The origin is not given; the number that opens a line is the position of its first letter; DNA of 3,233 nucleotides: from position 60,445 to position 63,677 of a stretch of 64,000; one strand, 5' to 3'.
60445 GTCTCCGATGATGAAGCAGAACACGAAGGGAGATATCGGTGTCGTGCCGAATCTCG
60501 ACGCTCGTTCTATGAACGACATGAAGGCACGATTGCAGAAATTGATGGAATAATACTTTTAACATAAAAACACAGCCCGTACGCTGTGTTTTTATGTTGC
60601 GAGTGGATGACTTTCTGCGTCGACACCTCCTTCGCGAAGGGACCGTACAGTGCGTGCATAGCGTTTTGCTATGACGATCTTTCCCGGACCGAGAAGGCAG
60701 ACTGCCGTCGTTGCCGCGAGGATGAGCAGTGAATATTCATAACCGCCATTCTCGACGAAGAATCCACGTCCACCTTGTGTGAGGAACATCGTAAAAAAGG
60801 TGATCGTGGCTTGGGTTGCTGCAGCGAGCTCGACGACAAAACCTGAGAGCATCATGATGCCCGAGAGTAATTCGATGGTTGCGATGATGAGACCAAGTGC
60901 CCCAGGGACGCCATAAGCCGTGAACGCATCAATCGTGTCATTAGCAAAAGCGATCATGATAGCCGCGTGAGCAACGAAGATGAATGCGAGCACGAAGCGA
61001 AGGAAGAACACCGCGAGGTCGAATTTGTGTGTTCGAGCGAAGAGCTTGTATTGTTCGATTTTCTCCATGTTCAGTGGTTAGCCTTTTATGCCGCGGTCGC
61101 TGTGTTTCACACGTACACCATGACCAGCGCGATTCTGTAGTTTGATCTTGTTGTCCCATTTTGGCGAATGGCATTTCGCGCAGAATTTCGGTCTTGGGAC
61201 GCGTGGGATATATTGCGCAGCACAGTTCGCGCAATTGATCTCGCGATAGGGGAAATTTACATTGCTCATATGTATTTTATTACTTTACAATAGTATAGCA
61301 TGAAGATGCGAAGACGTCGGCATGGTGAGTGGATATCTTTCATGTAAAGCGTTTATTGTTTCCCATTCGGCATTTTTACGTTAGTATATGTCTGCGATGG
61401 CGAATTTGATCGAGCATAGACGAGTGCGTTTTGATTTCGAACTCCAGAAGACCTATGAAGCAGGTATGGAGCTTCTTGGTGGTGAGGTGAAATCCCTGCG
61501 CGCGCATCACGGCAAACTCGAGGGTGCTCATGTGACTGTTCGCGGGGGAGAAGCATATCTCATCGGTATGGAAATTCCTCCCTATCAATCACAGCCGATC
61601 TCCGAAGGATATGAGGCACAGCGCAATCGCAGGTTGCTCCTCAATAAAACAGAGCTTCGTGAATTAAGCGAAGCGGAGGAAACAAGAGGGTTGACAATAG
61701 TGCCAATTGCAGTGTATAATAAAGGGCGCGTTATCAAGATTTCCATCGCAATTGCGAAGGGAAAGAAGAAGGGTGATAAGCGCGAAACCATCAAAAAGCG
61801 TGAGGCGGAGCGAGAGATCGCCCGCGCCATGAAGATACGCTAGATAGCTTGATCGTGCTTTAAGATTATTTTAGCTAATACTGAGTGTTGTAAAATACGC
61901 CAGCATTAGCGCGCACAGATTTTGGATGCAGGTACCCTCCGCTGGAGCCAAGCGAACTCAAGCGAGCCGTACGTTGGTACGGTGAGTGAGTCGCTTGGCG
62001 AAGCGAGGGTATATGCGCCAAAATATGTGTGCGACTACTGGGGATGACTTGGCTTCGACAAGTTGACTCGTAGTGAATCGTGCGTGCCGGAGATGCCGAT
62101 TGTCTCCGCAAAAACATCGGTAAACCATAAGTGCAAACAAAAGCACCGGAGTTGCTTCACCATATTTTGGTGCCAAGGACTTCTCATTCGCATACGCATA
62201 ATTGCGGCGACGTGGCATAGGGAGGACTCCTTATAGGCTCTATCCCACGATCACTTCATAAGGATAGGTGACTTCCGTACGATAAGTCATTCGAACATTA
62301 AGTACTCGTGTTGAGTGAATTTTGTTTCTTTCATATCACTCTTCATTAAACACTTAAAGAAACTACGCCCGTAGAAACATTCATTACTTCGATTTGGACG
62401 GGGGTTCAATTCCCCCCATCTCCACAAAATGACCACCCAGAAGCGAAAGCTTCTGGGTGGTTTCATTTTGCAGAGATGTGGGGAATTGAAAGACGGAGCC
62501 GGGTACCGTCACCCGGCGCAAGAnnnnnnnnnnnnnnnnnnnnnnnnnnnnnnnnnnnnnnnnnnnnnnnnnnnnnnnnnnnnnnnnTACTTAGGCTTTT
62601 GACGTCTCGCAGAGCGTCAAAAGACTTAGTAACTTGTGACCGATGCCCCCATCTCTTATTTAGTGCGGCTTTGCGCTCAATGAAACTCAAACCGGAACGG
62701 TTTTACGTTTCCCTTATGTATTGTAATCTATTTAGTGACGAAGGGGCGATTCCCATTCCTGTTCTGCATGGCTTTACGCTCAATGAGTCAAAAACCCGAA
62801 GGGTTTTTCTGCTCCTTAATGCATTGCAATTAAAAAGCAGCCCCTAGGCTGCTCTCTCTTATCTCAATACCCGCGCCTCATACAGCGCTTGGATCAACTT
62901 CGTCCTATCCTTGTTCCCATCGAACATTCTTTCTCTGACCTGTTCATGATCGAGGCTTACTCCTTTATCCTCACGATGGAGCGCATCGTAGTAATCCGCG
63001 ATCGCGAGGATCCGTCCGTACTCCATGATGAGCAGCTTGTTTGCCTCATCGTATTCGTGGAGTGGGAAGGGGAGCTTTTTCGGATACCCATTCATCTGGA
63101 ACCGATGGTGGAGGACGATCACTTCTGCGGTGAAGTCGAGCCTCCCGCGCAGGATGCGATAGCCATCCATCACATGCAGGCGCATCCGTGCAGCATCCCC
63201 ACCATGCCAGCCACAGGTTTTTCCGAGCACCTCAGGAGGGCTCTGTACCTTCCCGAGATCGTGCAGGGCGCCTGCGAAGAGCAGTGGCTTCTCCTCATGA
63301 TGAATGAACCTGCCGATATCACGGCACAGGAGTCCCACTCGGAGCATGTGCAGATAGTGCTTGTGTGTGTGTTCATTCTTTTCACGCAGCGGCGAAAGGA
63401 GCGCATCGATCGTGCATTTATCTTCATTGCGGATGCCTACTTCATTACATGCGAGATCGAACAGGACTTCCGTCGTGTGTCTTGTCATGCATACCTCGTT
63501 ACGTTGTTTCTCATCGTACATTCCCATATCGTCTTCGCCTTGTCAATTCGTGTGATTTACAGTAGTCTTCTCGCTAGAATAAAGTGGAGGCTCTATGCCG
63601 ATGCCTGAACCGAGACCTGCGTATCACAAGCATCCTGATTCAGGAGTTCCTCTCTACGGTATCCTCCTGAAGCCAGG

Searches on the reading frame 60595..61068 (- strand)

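Call 62: search_protein_families(library=pfam, proteins=[window:60595-61068:-], max_evalue=0.001)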
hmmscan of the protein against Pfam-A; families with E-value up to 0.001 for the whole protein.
window:60595-61068:- (158 aa): 1 family
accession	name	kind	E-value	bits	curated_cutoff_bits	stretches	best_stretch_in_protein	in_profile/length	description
PF07681.17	DoxX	-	4.8e-07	30.8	23.6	1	20-97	2-83/85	DoxX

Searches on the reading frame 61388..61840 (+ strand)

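Call 62: search_protein_families(library=pfam, proteins=[window:61388-61840:+], max_evalue=0.001)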
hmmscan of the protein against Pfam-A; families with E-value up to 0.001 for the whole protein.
window:61388-61840:+ (151 aa): 1 family
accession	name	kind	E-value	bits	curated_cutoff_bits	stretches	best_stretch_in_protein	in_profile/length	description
PF01668.23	SmpB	-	2.6e-46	157.5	27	1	8-149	2-142/143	SmpB protein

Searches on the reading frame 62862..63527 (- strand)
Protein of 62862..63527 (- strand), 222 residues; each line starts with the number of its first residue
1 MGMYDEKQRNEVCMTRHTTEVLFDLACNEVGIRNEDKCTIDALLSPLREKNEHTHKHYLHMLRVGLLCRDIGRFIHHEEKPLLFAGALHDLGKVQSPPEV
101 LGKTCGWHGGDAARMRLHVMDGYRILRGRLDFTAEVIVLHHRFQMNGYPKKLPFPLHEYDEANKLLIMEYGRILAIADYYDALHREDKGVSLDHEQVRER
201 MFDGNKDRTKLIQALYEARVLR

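Call 12: search_protein_families(library=pfam, proteins=[window:62862-63527:-], max_evalue=0.001)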
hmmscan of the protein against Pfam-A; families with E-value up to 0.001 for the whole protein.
window:62862-63527:- (222 aa): 2 families
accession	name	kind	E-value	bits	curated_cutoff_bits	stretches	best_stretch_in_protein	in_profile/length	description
PF01966.28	HD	-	1.8e-14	54.4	22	1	60-182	4-115/116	HD domain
PF13487.12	HD_5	-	6.2e-06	26.5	27.2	1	82-186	42-142/170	HD domain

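Call 23: find_encoding_contigs(protein=window:62862-63527:-, flank=10000, max_places=3)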
Protein window:62862-63527:- (222 aa): no gene with exactly this product is on record in the collection.
